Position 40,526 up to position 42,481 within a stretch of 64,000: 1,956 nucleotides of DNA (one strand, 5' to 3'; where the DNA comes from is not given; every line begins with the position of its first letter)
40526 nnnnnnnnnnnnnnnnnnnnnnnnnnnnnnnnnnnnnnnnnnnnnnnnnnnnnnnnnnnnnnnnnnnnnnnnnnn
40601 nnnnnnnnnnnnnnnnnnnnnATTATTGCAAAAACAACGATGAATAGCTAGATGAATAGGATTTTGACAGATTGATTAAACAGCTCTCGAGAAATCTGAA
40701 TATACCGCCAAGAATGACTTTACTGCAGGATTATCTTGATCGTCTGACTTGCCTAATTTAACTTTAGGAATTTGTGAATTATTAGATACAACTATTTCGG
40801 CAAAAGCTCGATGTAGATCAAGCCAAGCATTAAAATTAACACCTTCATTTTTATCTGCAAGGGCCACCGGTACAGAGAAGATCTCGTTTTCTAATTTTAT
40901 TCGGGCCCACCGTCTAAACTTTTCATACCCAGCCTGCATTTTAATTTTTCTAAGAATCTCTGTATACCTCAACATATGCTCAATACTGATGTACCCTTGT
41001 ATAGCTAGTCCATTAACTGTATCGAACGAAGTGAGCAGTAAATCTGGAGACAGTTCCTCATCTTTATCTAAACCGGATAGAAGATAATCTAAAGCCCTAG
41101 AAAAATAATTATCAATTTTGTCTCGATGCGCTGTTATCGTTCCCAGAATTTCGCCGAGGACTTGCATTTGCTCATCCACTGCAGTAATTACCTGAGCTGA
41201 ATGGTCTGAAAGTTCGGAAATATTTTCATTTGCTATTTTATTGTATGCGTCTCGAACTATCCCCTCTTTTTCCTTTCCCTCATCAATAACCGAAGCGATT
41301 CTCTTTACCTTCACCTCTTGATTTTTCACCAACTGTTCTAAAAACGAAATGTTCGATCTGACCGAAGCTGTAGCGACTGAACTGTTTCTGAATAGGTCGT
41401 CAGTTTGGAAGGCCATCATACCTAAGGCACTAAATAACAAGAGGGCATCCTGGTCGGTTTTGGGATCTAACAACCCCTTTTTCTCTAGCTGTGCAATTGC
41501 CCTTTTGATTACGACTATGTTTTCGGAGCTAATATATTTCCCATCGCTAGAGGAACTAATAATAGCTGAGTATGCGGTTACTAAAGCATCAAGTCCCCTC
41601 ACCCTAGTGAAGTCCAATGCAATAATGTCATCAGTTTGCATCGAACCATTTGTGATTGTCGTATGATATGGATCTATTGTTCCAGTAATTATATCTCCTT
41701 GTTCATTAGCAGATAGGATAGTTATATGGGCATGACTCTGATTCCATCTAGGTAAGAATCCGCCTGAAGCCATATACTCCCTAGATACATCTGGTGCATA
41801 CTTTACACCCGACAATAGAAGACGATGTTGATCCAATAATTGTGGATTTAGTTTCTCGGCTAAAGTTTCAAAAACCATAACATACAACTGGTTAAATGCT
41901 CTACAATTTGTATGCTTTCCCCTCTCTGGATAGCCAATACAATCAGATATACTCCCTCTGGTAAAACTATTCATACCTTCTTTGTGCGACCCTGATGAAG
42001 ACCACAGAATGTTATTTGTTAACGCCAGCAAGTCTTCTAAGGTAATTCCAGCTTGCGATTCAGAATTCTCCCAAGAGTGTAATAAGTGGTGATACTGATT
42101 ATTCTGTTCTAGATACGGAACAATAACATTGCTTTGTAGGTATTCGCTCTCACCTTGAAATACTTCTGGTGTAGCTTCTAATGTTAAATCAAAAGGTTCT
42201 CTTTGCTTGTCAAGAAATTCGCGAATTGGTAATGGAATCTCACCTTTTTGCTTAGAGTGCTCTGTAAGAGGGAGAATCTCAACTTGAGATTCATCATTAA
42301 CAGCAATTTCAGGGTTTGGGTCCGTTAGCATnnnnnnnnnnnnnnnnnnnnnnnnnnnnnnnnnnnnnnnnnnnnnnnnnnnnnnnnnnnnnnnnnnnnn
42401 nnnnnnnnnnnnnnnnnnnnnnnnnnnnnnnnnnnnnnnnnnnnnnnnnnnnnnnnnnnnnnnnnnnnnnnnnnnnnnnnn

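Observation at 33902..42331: Five-gene block of large, acidic, domain-less proteins embedded between tRNA-Ala and 23S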

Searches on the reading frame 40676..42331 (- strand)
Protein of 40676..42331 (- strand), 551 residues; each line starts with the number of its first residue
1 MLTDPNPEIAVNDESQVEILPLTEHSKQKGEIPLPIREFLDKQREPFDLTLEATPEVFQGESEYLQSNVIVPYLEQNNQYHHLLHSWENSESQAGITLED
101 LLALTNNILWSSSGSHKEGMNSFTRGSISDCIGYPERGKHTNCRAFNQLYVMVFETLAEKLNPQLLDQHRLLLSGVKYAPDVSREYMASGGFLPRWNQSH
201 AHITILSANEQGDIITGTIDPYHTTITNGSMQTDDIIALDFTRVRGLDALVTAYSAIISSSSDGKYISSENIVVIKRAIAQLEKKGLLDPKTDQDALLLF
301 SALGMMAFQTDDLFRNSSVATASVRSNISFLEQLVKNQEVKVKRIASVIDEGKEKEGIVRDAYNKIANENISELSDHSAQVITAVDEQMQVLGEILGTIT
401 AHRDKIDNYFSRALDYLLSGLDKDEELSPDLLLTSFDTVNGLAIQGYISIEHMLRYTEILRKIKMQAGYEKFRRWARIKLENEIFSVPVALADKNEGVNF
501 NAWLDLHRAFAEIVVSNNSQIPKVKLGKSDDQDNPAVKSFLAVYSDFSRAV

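Call 6: search_protein_families(library=pfam, proteins=[window:40676-42331:-], max_evalue=1)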
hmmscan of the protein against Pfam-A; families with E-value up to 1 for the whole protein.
window:40676-42331:- (551 aa): 3 families
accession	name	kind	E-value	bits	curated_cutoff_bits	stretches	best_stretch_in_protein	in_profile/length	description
PF22230.1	Csx1_CARF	-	0.013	16.3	24.7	1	325-426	27-117/163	CRISPR system endoribonuclease Csx1, CARF domain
PF22438.2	FlgA_HD-like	-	0.15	12.6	26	1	135-165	8-38/68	Flagellar protein FlgA, HotDog domain-like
PF10354.15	BMT5-like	-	0.21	12.3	24.7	1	327-388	7-65/168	rRNA (uridine-N3-)-methyltransferase BTM5-like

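Call 7: search_protein_families(library=ncbifam, proteins=[window:40676-42331:-], max_evalue=1)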
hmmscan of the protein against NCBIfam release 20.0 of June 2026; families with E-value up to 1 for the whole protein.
window:40676-42331:- (551 aa): 0 families

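Call 16: search_protein_families(library=phrogs, proteins=[window:40676-42331:-], max_evalue=1)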
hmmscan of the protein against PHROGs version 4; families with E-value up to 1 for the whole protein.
window:40676-42331:- (551 aa): 2 families
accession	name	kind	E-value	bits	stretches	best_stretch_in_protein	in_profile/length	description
phrog_20559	-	unknown function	0.052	14.9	1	322-388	22-92/127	-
phrog_2238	-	unknown function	0.27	12.6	1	312-339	6-34/72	-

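Call 17: search_protein_families(library=padloc, proteins=[window:40676-42331:-], max_evalue=1)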
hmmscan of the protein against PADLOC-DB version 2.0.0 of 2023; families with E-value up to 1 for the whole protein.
window:40676-42331:- (551 aa): 1 family
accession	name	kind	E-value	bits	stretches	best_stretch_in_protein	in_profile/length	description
PDLC00343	PtuB1|PtuB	-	0.016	12.9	1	277-381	148-252/283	Unknown function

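Call 21: find_homologous_proteins(query=window:40676-42331:-)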
Query window:40676-42331:- (551 aa): 1 proteins with E <= 0.001 among 8000 candidates.
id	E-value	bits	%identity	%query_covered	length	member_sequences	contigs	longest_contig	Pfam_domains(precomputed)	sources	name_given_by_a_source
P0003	0.0e+0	1209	99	100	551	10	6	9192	-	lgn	-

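Call 22: find_encoding_contigs(protein=P0003, flank=10000, max_places=10)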
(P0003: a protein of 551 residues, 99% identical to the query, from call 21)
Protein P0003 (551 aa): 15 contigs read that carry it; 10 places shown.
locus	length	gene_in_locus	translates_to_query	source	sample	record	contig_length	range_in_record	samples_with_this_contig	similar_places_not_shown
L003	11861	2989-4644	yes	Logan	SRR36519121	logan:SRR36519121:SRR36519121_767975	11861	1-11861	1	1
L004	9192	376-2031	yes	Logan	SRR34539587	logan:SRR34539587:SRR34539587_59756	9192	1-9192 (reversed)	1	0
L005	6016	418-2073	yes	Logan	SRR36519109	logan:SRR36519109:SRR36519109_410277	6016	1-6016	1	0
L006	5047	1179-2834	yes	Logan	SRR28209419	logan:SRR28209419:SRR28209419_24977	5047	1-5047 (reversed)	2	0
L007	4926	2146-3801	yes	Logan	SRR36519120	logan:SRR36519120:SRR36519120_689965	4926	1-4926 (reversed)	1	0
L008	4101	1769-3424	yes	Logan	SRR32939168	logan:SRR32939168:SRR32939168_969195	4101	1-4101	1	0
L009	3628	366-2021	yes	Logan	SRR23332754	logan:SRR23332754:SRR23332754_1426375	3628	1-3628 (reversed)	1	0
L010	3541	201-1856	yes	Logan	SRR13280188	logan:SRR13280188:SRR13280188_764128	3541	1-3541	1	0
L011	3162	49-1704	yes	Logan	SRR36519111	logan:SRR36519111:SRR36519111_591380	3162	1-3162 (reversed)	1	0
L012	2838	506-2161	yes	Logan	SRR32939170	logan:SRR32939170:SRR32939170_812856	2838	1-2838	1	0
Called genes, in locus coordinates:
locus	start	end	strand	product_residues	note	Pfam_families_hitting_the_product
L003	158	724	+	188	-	PF04542:Sigma70_r2, PF08281:Sigma70_r4_2, PF04545:Sigma70_r4 (weak)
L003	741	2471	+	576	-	PF04773:FecR, PF09136:Glucodextran_B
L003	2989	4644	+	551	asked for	-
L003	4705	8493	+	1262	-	-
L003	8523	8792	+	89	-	-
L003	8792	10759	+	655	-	-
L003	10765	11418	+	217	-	-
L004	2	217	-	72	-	?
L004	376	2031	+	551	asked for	-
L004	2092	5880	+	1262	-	-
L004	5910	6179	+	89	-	-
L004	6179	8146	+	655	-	-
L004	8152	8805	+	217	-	-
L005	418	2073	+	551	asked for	-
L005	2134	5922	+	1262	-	-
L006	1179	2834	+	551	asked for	-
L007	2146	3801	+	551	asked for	-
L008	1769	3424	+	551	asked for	-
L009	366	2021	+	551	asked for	-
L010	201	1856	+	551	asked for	-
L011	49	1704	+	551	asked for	-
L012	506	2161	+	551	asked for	-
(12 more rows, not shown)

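Call 32: predict_structure(protein=window:40676-42331:-)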
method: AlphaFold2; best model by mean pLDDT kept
length: 551 residues; sequences in the alignment: 1
mean_pLDDT: 40.4   pTM: 0.28
mean pLDDT of the five models: 40.4, 34.4, 33.5, 30.6, 29.8
residues with pLDDT >= 90: 0; 70-90: 0; 50-70: 71; < 50: 480
segments of 3 or more residues with pLDDT < 50: 1-74, 76-82, 84-91, 111-145, 168-355, 357-409, 426-450, 466-468, 470-473, 476-551
pLDDT, mean of each block of 10 residues (from residue 1): 38 40 38 36 34 36 42 46 48 50 54 37 36 38 49 60 53 40 40 33 31 33 30 32 35 36 33 40 42 38 36 31 32 38 37 42 41 37 34 34 45 52 48 46 44 53 52 46 36 37 43 38 41 44 40 32
secondary structure, 60 per line:
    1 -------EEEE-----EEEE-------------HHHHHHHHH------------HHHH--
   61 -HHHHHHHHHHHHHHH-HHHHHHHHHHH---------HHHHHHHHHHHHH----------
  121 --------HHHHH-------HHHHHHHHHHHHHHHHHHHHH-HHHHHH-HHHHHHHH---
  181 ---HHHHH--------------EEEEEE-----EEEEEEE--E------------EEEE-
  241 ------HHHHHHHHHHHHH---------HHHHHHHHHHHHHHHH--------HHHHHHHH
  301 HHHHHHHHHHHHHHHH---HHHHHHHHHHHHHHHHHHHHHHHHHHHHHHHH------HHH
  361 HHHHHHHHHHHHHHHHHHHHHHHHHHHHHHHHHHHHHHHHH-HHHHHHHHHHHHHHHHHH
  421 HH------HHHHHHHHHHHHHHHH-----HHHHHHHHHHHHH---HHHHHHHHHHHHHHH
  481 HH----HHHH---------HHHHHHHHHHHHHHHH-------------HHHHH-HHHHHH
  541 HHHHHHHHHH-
elements in order: E8-11 E17-20 H34-42 H55-58 H62-76 H78-88 H98-110 H129-133 H141-161 H163-168 H170-177 H184-188 E203-208 E214-220 E236-239 H247-259 H269-284 H293-316 H320-351 H358-401 H403-422 H429-444 H450-462 H466-482 H487-490 H500-515 H529-533 H535-550

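Call 33: search_protein_representatives(protein=window:40676-42331:-)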
Query: 551 residues. Proteins with E-value up to 0.001 (for the whole library): 24; up to 1e-10: 8; up to 1e-30: 2. The best 24 are listed.
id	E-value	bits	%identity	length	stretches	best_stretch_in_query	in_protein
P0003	0.0e+00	1208.7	99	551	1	1-551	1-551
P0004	1.0e-64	235.6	31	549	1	32-529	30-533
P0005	2.1e-29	119.1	25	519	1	62-515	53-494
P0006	5.2e-29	117.8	31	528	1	24-368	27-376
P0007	1.7e-27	112.8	29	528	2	15-321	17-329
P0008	6.2e-15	71.3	31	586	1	96-259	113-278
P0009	1.6e-14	70.0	30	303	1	22-254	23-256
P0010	8.0e-11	57.8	32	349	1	29-258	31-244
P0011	3.8e-10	55.5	27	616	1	17-260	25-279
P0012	9.9e-10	54.2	31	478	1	98-254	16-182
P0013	1.2e-09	53.9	26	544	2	57-252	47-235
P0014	2.7e-09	52.7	39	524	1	64-249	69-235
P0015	3.3e-08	49.1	32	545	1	111-271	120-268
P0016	1.0e-07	47.5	32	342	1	92-253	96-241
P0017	1.4e-07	47.0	27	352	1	75-271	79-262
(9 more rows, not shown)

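Call 37: search_protein_families(library=pfam, alignment_id=A1, max_evalue=0.1)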
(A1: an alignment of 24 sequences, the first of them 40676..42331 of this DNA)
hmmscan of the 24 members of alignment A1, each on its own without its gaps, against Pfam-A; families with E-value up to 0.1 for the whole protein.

A. member 1, window:40676-42331:- (551 aa): 1 family
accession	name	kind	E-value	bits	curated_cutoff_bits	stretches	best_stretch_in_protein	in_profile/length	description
PF22230.1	Csx1_CARF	-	0.013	16.3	24.7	1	325-426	27-117/163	CRISPR system endoribonuclease Csx1, CARF domain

B. families by the number of members that match (of 24 scanned): 18 families
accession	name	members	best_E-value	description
PF12456.14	hSac2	1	0.0012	Inositol phosphatase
PF08317.16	Spc7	1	0.0019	Spc7 kinetochore protein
PF14277.12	DUF4364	1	0.0046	Domain of unknown function (DUF4364)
PF01865.21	PhoU_div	1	0.012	Protein of unknown function DUF47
PF22230.1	Csx1_CARF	1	0.013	CRISPR system endoribonuclease Csx1, CARF domain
PF19048.6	SidE_mART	1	0.018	SidE mono-ADP-ribosyltransferase domain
PF08989.15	DUF1896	1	0.019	Domain of unknown function (DUF1896)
PF16287.11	DUF4933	1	0.024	Domain of unknown function (DUF4933)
PF20075.5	DUF6471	1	0.025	Domain of unknown function (DUF6471)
PF03095.20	PTPA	1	0.03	Phosphotyrosyl phosphate activator (PTPA) protein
PF06103.16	DUF948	1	0.037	Bacterial protein of unknown function (DUF948)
PF07544.18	Med9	1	0.04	RNA polymerase II transcription mediator complex subunit 9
PF10205.14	KLRAQ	1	0.058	Predicted coiled-coil domain-containing protein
PF06005.17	ZapB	1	0.062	Cell division protein ZapB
PF14193.11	DUF4315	1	0.063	Domain of unknown function (DUF4315)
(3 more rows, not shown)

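Call 38: search_solved_structures(query=A1, max_evalue=10, show_alignments=3)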
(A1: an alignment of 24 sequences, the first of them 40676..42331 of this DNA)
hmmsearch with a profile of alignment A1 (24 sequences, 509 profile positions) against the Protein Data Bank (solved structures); distinct sequences matched with E-value up to 10: 2.
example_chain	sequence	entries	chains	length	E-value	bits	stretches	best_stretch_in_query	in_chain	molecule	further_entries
7tbo_A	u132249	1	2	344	0.44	12.9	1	267-321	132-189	D12 LOV2-DARPin fusion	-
7nsc_E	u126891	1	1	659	1.6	11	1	355-420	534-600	Isoform 2 of Armadillo repeat-containing protein 8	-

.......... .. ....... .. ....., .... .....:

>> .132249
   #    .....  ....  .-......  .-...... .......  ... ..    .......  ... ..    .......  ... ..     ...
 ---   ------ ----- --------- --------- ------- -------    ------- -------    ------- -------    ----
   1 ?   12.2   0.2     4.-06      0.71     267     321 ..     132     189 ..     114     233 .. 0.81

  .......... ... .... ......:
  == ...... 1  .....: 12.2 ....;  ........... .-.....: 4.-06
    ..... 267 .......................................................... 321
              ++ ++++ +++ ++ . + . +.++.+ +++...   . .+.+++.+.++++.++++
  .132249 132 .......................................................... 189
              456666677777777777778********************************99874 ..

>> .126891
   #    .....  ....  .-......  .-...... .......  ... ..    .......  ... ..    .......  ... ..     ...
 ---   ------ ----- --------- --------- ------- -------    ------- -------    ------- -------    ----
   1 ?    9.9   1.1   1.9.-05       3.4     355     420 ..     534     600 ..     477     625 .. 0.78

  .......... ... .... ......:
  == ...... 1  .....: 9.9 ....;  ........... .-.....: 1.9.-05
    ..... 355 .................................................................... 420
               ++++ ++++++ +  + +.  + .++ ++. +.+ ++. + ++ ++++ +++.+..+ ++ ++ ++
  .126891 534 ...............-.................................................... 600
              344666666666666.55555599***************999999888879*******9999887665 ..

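Call 39: find_encoding_contigs(protein=P0004, flank=10000, max_places=4)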
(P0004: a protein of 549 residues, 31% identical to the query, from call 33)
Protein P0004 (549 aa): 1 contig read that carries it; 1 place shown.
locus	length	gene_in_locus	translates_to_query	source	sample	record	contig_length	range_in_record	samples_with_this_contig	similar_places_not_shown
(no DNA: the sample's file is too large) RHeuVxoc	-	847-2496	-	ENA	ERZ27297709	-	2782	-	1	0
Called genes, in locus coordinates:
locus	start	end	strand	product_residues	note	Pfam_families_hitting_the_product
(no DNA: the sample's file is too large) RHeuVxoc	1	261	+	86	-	?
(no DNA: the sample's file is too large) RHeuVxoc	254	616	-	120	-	PF25056:DUF7793 (weak), PF11964:SpoIIAA-like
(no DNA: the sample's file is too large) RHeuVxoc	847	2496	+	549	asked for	-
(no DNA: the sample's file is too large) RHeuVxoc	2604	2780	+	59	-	?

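Call 40: find_encoding_contigs(protein=P0005, flank=10000, max_places=3)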
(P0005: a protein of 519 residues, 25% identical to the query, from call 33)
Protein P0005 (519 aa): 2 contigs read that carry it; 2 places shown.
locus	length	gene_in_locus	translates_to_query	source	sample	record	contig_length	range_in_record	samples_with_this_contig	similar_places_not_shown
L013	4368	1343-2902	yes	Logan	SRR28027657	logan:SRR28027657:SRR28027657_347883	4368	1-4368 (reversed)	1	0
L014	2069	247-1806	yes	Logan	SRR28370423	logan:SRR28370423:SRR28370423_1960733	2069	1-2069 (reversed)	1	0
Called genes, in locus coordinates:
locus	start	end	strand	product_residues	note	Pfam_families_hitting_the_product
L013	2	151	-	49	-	?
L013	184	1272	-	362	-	PF02540:NAD_synthase (weak), PF03054:tRNA_Me_trans, PF20259:tRNA_Me_trans_M, PF20258:tRNA_Me_trans_C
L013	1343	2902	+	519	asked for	-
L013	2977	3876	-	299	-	PF00271:Helicase_C, PF12344:UvrB, PF02151:UVR (weak)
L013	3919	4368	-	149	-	?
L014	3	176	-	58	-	?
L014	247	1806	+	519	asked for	-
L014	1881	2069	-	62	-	?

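Call 41: find_encoding_contigs(protein=P0006, flank=10000, max_places=3)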
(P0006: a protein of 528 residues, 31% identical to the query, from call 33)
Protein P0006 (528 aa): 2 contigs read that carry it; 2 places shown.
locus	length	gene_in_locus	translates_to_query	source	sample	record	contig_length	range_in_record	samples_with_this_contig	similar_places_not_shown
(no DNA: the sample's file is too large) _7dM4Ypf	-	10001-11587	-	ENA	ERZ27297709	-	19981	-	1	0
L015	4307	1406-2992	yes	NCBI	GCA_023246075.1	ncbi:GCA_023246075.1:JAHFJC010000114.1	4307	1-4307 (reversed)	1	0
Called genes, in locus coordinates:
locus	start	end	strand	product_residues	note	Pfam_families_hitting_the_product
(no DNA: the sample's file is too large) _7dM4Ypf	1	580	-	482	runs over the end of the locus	PF03924:CHASE, PF00989:PAS (weak)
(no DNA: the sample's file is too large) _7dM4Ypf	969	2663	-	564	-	-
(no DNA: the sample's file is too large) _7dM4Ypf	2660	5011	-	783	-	PF13439:Glyco_transf_4, PF00534:Glycos_transf_1, PF13692:Glyco_trans_1_4, PF20706:GT4-conflict, PF13524:Glyco_trans_1_2, PF13439:Glyco_transf_4, PF13579:Glyco_trans_4_4, PF20706:GT4-conflict, +2 more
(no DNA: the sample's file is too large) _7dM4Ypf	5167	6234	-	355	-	PF02557:VanY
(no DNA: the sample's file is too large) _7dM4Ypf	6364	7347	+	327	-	PF00574:CLP_protease (weak), PF25145:NfeD1b_N, PF01343:Peptidase_S49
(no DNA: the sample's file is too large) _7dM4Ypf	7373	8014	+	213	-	PF21982:RecX_HTH1 (faint), PF02631:RecX_HTH2, PF21981:RecX_HTH3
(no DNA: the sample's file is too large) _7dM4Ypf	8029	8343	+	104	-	PF13560:HTH_31, PF12844:HTH_19, PF01381:HTH_3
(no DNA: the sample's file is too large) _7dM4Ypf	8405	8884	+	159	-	PF01245:Ribosomal_L19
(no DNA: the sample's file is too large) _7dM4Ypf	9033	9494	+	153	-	PF01351:RNase_HII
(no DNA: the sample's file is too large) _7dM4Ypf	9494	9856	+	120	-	PF08378:NERD, PF02021:UPF0102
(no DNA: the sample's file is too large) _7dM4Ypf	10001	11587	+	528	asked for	-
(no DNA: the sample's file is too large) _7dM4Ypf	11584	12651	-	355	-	PF01757:Acyl_transf_3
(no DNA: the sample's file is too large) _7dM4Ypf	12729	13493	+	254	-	PF05050:Methyltransf_21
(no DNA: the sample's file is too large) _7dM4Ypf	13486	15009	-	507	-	?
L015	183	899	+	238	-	PF01351:RNase_HII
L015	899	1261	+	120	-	PF08378:NERD, PF02021:UPF0102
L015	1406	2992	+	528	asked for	-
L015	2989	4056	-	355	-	PF01757:Acyl_transf_3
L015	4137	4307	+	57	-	?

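Call 48: predict_structure(alignment_id=A1)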
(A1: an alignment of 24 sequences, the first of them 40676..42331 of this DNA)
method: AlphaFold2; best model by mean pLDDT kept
length: 551 residues; sequences in the alignment: 24
mean_pLDDT: 86.4   pTM: 0.85
mean pLDDT of the five models: 86.4, 85.9, 85.1, 84.9, 75.0
residues with pLDDT >= 90: 308; 70-90: 189; 50-70: 33; < 50: 21
segments of 3 or more residues with pLDDT < 50: 1-12, 188-194
pLDDT, mean of each block of 10 residues (from residue 1): 35 75 96 94 92 95 98 97 93 87 98 93 93 97 96 97 97 89 60 56 96 95 90 96 93 92 58 84 91 92 88 79 81 77 71 63 74 77 81 83 91 96 92 92 89 97 91 91 86 85 96 86 84 92 87 63
secondary structure, 60 per line:
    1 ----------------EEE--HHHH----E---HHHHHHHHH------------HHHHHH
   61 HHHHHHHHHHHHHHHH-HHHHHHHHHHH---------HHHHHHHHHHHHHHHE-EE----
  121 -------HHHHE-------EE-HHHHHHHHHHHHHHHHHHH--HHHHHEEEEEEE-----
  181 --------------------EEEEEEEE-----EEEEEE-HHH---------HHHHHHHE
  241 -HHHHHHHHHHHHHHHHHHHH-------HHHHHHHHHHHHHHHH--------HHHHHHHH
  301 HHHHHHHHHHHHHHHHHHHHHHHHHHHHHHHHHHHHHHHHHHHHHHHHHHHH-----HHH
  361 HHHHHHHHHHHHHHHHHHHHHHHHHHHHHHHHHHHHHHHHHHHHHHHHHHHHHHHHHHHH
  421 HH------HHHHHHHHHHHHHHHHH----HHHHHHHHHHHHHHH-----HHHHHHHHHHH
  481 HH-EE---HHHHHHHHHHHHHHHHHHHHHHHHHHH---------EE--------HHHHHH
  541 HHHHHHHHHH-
elements in order: E17-19 H22-25 H34-42 H55-76 H78-88 H98-112 H128-131 H143-161 H164-168 E169-175 E201-208 E214-219 H233-239 H242-261 H269-284 H293-352 H358-422 H429-445 H450-464 H470-482 H489-515 H535-550
